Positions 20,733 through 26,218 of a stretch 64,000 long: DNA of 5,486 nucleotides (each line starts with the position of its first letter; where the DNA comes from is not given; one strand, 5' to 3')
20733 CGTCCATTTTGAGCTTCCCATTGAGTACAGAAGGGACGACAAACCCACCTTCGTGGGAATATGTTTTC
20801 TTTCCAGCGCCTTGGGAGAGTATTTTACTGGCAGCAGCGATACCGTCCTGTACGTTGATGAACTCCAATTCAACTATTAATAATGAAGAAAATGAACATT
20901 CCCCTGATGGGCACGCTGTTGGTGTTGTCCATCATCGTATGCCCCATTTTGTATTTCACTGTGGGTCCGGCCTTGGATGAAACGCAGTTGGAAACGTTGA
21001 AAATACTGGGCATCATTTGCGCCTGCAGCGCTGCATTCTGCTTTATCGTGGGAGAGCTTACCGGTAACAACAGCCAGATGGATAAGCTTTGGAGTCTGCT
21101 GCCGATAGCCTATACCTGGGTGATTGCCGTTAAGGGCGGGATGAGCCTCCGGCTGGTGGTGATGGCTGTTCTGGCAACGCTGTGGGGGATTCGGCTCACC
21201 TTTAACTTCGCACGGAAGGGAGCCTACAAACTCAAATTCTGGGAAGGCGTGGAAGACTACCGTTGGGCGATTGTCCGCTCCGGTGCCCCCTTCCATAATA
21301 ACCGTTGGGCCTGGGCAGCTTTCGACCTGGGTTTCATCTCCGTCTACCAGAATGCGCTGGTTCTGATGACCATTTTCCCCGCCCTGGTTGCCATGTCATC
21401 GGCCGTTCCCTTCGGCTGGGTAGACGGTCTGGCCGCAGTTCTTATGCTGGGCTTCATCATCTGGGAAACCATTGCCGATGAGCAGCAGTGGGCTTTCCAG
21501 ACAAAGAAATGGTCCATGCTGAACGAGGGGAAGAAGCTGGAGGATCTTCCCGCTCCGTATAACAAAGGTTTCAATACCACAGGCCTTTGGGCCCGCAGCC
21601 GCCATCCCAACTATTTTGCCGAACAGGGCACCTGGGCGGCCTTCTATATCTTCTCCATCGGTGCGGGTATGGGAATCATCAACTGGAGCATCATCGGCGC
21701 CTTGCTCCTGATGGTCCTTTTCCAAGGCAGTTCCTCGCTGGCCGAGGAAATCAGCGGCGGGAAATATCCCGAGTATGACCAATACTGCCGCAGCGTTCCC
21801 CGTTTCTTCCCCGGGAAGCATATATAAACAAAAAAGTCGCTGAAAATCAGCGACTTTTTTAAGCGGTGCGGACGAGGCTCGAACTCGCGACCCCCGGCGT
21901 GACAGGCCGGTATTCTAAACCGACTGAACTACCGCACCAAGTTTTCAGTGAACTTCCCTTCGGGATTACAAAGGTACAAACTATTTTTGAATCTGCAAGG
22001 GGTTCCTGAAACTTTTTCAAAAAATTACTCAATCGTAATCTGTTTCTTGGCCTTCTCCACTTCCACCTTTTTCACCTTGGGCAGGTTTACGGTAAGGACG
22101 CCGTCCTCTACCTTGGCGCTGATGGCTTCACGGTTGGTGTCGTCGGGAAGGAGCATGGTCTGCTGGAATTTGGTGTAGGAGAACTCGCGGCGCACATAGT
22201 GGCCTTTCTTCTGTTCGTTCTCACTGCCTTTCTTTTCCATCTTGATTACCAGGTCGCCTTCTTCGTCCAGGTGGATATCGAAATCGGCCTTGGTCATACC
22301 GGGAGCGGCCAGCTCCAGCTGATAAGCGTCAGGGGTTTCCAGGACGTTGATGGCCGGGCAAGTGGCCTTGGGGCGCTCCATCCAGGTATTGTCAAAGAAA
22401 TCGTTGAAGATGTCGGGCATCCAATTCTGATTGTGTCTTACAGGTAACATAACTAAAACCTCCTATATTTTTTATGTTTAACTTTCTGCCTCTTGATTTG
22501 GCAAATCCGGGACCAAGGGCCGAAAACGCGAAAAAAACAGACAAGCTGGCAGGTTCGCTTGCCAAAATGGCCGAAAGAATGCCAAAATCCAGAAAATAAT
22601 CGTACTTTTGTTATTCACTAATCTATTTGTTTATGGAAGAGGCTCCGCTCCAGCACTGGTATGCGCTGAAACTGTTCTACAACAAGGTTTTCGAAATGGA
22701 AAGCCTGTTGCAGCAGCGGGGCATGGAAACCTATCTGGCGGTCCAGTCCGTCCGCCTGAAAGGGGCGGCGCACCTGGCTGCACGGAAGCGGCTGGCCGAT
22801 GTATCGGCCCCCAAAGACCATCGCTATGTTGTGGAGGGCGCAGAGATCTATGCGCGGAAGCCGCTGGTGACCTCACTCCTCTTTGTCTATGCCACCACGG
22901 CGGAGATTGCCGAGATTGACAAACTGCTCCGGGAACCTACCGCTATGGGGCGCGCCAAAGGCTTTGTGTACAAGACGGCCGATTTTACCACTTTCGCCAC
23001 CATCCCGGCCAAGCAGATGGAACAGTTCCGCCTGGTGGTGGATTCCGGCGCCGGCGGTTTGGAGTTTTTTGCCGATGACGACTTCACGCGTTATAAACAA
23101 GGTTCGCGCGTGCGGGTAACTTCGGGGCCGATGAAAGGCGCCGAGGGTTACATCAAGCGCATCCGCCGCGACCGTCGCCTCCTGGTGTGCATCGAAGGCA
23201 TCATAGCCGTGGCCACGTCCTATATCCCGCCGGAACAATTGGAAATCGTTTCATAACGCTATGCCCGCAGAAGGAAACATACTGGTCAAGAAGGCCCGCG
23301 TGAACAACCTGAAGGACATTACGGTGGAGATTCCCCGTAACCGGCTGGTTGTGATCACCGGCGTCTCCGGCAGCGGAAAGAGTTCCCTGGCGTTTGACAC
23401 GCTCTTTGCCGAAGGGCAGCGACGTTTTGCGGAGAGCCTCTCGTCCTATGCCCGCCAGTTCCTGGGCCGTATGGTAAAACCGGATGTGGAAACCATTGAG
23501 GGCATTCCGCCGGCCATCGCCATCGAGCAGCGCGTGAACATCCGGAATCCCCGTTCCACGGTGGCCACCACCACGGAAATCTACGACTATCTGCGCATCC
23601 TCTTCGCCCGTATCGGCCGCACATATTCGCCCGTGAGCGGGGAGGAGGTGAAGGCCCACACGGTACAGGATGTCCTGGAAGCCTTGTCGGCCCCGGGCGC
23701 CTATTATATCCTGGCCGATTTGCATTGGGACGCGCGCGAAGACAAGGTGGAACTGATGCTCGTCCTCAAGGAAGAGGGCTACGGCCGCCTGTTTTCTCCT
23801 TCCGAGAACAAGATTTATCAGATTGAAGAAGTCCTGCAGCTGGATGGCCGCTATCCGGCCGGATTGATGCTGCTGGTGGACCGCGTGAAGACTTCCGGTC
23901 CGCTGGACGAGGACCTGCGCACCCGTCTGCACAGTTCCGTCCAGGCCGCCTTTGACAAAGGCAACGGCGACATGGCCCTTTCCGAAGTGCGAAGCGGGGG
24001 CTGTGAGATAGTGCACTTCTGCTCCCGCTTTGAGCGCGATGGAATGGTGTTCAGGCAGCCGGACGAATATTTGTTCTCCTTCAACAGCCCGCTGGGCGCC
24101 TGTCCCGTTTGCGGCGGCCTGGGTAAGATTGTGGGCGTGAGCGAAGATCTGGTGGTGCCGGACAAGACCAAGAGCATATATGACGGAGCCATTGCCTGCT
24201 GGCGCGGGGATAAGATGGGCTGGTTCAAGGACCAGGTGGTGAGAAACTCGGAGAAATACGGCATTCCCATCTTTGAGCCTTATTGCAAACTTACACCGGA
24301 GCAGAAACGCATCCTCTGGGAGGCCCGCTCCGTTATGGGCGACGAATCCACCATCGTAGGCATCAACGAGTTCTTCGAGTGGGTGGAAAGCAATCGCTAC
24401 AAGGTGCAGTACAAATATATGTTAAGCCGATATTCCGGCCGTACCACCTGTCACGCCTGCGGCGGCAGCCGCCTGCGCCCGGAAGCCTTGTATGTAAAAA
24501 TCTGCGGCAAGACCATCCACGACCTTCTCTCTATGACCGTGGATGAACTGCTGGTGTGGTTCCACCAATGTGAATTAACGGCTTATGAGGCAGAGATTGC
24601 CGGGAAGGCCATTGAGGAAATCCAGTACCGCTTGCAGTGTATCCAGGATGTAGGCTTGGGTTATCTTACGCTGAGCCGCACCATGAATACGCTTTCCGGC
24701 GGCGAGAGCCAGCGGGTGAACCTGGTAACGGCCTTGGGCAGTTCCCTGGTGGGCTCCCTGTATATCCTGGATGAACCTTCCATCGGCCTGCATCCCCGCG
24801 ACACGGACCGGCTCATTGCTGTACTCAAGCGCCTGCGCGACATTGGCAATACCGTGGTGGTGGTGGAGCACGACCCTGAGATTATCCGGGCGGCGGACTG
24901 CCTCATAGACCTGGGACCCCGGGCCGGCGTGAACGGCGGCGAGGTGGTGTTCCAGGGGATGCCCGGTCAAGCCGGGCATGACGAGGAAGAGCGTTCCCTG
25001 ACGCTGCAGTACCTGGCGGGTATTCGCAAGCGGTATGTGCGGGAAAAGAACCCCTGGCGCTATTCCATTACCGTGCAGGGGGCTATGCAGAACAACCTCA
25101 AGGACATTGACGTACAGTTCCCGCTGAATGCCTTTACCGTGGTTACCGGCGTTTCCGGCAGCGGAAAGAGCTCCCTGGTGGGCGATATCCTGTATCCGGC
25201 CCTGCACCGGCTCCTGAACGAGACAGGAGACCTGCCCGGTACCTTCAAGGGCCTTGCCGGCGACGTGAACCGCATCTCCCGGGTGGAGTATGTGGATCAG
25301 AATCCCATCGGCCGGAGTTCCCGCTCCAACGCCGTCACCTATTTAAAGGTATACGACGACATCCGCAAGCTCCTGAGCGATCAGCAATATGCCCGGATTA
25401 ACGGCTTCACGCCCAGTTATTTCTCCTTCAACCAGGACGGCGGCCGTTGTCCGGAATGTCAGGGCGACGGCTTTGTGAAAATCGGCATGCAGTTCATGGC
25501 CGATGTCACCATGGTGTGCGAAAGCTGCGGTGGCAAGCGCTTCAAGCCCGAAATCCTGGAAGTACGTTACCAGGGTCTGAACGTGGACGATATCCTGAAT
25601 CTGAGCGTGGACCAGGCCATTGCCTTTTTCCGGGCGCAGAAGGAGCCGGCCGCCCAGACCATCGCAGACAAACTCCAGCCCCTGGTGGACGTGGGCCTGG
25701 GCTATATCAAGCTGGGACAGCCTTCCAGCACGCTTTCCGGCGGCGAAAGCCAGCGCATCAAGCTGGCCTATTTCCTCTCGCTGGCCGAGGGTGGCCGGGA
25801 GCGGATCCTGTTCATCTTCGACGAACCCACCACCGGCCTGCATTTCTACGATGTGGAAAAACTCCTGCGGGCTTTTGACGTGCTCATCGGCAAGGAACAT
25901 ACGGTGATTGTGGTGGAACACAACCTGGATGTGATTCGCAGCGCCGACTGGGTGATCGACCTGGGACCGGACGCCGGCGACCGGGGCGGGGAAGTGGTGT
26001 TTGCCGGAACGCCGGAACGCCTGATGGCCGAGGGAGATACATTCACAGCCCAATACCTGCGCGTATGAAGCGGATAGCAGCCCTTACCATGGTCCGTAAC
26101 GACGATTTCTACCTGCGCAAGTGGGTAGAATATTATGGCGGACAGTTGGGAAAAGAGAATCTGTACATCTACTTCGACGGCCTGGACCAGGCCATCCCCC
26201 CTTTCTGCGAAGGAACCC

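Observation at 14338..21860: Expanded steroid/bile-acid modification operon led by a glycosyltransferase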

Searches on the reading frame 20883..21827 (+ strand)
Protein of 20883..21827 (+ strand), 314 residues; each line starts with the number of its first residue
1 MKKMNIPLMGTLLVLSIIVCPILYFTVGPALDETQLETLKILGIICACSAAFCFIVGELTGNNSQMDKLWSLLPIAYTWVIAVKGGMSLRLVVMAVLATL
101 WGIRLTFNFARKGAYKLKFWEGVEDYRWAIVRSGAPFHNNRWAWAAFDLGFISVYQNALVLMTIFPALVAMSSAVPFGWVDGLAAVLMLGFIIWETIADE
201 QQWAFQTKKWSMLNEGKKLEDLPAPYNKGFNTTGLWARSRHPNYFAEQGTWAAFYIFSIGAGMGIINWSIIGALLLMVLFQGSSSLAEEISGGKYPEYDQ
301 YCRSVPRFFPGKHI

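Call 3: search_protein_families(library=pfam, proteins=[window:20883-21827:+], max_evalue=0.001)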
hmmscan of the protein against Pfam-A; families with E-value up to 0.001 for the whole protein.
window:20883-21827:+ (314 aa): 2 families
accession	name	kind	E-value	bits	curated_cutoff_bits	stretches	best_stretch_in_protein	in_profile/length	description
PF06966.17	DUF1295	-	4.6e-41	141.3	20.4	1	54-304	2-234/235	Protein of unknown function (DUF1295)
PF01222.22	ERG4_ERG24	-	0.00039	19.7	27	1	175-306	296-424/432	Ergosterol biosynthesis ERG4/ERG24 family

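Call 4: search_protein_families(library=ncbifam, proteins=[window:20883-21827:+], max_evalue=0.001)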
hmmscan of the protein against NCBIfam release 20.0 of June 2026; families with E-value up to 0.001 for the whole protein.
window:20883-21827:+ (314 aa): 0 families

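Call 51: search_solved_structures(query=window:20883-21827:+, max_evalue=1, show_alignments=2)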
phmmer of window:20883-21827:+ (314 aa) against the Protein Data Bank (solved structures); distinct sequences matched with E-value up to 1: 2.
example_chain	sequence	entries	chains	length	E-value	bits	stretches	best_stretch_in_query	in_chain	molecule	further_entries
7czh_A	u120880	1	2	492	0.62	12.4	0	243-274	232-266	Uly1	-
7drq_A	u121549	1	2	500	0.64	12.3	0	243-274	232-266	Uly1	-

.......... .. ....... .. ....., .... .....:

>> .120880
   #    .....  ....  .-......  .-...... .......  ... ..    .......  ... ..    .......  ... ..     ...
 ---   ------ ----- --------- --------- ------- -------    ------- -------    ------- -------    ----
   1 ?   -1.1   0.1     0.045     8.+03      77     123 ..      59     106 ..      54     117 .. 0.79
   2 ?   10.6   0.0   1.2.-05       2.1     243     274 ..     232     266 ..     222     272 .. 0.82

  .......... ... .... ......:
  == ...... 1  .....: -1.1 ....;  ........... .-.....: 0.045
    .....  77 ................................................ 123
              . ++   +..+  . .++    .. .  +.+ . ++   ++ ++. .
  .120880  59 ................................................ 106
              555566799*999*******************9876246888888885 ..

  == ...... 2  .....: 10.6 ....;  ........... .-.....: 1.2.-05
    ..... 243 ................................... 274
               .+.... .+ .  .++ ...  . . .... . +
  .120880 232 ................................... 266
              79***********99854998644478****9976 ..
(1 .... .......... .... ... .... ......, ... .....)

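Call 61: find_homologous_proteins(query=window:20883-21827:+)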
Query window:20883-21827:+ (314 aa): 3671 proteins with E <= 0.001 among 8000 candidates; the best 120 are listed.
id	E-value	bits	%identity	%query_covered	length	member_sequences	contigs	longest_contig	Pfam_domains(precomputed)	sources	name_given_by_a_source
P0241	2.9e-198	676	93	100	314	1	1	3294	PF06966.18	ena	-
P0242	1.5e-197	673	92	100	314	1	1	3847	PF06966.18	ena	-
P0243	3.6e-195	666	91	100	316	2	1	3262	PF06966.18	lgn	-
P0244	1.2e-194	664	92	100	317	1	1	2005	PF06966.18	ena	-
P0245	7.3e-194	661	91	100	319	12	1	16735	PF06966.18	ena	-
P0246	8.4e-191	651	90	100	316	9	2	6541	PF06966.18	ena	-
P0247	1.6e-190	650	89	100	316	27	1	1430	PF06966.18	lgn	-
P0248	3.0e-190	649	88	100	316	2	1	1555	PF06966.18,PF01222.23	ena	-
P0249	5.4e-189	645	89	100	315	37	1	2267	PF06966.18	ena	-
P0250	1.1e-188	644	89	100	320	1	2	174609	PF06966.18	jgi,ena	-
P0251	1.2e-188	644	90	98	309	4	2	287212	PF06966.18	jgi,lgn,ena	-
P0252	4.2e-188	642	88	99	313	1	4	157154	PF06966.18,PF01222.23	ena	-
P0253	6.7e-188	642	89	100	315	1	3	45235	PF06966.18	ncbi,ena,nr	ncbi:MAG: DUF1295 domain-containing protein [Bacteroidales bacterium]|nr:DUF1295 domain-containing p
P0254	9.6e-188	641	88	100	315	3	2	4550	PF06966.18,PF01222.23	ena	-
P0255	1.6e-187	640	88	99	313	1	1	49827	PF06966.18,PF01222.23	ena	-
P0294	7.6e-183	625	86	100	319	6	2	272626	PF06966.18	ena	-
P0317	5.1e-177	606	83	100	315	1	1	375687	PF06966.18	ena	-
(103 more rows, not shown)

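Call 110: find_encoding_contigs(protein=P0251, flank=7000, max_places=2)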
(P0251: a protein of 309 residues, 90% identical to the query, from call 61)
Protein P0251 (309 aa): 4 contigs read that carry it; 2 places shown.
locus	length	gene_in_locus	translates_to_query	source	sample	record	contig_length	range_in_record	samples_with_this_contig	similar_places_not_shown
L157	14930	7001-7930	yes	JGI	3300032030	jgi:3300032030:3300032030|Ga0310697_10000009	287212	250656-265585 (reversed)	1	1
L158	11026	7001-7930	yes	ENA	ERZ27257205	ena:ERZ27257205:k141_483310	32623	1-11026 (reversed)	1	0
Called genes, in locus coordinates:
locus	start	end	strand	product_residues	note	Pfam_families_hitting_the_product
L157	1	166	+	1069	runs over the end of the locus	PF26549:Tricorn_N, PF26550:Tricorn_2nd (weak), PF07676:PD40, PF26549:Tricorn_N, PF26550:Tricorn_2nd, PF26549:Tricorn_N (weak), PF14684:Tricorn_C1, PF03572:Peptidase_S41, +3 more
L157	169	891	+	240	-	PF00535:Glycos_transf_2, PF10111:Glyco_tranf_2_2 (weak), PF13641:Glyco_tranf_2_3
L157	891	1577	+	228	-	PF21347:DUF3108_like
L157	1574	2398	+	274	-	-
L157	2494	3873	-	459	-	PF13173:AAA_14, PF13635:DUF4143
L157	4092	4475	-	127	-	-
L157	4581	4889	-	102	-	-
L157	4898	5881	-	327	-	-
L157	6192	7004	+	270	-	PF00106:adh_short, PF01370:Epimerase (weak), PF08659:KR (weak), PF13561:adh_short_C2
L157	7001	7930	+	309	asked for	PF06966:DUF1295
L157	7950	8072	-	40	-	-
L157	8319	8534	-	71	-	-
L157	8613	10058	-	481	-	PF01637:ATPase_2, PF13191:AAA_16, PF13173:AAA_14 (weak), PF13401:AAA_22 (faint)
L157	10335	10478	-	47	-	-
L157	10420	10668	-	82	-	-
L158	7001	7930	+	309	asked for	PF06966:DUF1295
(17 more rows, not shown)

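Call 111: find_encoding_contigs(protein=P0294, flank=7000, max_places=2)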
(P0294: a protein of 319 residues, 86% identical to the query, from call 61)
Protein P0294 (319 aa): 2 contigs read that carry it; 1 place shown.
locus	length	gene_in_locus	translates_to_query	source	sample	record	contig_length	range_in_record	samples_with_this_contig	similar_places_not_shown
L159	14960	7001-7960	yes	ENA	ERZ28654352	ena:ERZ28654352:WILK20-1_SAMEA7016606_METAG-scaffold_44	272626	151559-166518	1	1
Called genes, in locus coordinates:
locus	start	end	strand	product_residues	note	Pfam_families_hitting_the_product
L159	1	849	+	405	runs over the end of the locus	PF13183:Fer4_8, PF13237:Fer4_10 (faint), PF13534:Fer4_17 (weak), PF02754:CCG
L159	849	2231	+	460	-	PF07690:MFS_1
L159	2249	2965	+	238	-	-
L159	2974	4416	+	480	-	PF04616:Glyco_hydro_43, PF14200:RicinB_lectin_2 (faint)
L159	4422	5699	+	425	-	PF01270:Glyco_hydro_8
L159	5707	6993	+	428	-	PF00328:His_Phos_2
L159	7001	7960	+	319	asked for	PF06966:DUF1295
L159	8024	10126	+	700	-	PF04616:Glyco_hydro_43, PF00754:F5_F8_type_C, PF22633:F5_F8_type_C_2 (weak)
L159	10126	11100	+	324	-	PF05728:UPF0227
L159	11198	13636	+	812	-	PF02446:Glyco_hydro_77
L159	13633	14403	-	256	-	PF00072:Response_reg, PF04397:LytTR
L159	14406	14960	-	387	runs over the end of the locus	PF06580:His_kinase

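Call 112: find_encoding_contigs(protein=P0317, flank=7000, max_places=2)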
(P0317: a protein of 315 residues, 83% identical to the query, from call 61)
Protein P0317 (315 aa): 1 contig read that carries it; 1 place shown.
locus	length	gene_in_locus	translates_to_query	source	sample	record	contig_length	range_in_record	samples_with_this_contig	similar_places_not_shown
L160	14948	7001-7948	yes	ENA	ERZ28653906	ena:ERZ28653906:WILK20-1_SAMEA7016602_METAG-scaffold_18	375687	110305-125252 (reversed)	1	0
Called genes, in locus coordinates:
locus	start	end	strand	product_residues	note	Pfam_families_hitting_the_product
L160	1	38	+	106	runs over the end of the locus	-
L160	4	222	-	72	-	PF00892:EamA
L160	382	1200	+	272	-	PF12801:Fer4_5 (faint), PF12837:Fer4_6 (faint), PF00037:Fer4 (faint), PF13237:Fer4_10, PF14697:Fer4_21 (weak), PF12838:Fer4_7 (weak), PF13187:Fer4_9 (weak)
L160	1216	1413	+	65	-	-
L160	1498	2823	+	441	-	PF01554:MatE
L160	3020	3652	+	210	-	-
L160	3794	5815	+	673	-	PF13306:LRR_5, PF18962:Por_Secre_tail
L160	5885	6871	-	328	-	PF00892:EamA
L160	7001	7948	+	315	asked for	PF06966:DUF1295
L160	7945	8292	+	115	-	PF04237:YjbR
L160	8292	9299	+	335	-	-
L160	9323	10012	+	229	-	PF00881:Nitroreductase (faint), PF14512:TM1586_NiRdase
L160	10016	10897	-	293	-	PF12833:HTH_18, PF00165:HTH_AraC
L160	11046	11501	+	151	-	PF00210:Ferritin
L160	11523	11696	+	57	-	-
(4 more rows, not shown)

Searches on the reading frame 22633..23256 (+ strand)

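Call 76: search_protein_families(library=pfam, proteins=[window:22633-23256:+], max_evalue=0.01)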
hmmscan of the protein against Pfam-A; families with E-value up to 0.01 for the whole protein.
window:22633-23256:+ (207 aa): 2 families
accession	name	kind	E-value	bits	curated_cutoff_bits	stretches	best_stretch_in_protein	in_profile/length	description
PF02357.24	NusG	-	0.001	20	22.2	1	7-132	1-92/93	Transcription termination factor nusG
PF00467.35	KOW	-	0.0034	17.6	22.3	1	157-183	2-29/32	KOW motif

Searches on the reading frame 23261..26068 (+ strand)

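Call 76: search_protein_families(library=pfam, proteins=[window:23261-26068:+], max_evalue=0.01)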
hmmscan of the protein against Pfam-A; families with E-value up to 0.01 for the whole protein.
window:23261-26068:+ (935 aa): 17 families
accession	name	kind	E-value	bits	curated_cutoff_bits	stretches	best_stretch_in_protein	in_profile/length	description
PF00005.33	ABC_tran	-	8e-17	62.6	25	0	459-506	87-135/137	ABC transporter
PF13304.12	AAA_21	-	3.8e-13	50.6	27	1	484-542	243-303/304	AAA domain, putative AbiEii toxin, Type IV TA system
PF02463.25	SMC_N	-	2.7e-12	47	40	1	12-550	5-210/220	RecF/RecN/SMC N terminal domain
PF17755.6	UvrA_DNA-bind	-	9.9e-12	45.6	23.2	1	295-354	2-61/110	UvrA DNA-binding domain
PF20703.3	nSTAND1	-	8.3e-09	36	27.1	2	624-650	34-60/379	Novel STAND NTPase 1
PF13191.12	AAA_16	-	2.6e-08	35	32.6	1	22-156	19-143/167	AAA ATPase domain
PF13555.12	AAA_29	-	7.9e-08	32.4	27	0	618-647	17-49/61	P-loop containing region of AAA domain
PF17760.6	UvrA_inter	-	6.4e-07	29.7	23.3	1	138-240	9-105/109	UvrA interaction domain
PF03193.22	RsgA_GTPase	-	3.9e-05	24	30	0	597-644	80-127/174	RsgA GTPase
PF00684.25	DnaJ_CXXCXGXG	-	0.00055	20.6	32.7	0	728-759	16-50/65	DnaJ central domain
PF20720.3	nSTAND3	-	0.00056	20.1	27.2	0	18-45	8-35/155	Novel STAND NTPase 3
PF13401.12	AAA_22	-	0.0018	19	27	0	28-44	6-22/130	AAA domain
PF05729.18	NACHT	-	0.0029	17.9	26.7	0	28-44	1-17/167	NACHT domain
PF13476.12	AAA_23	-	0.0038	18.3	27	0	19-43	12-35/201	AAA domain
PF06745.19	ATPase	-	0.0045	16.8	26.6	0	18-45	9-37/231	KaiC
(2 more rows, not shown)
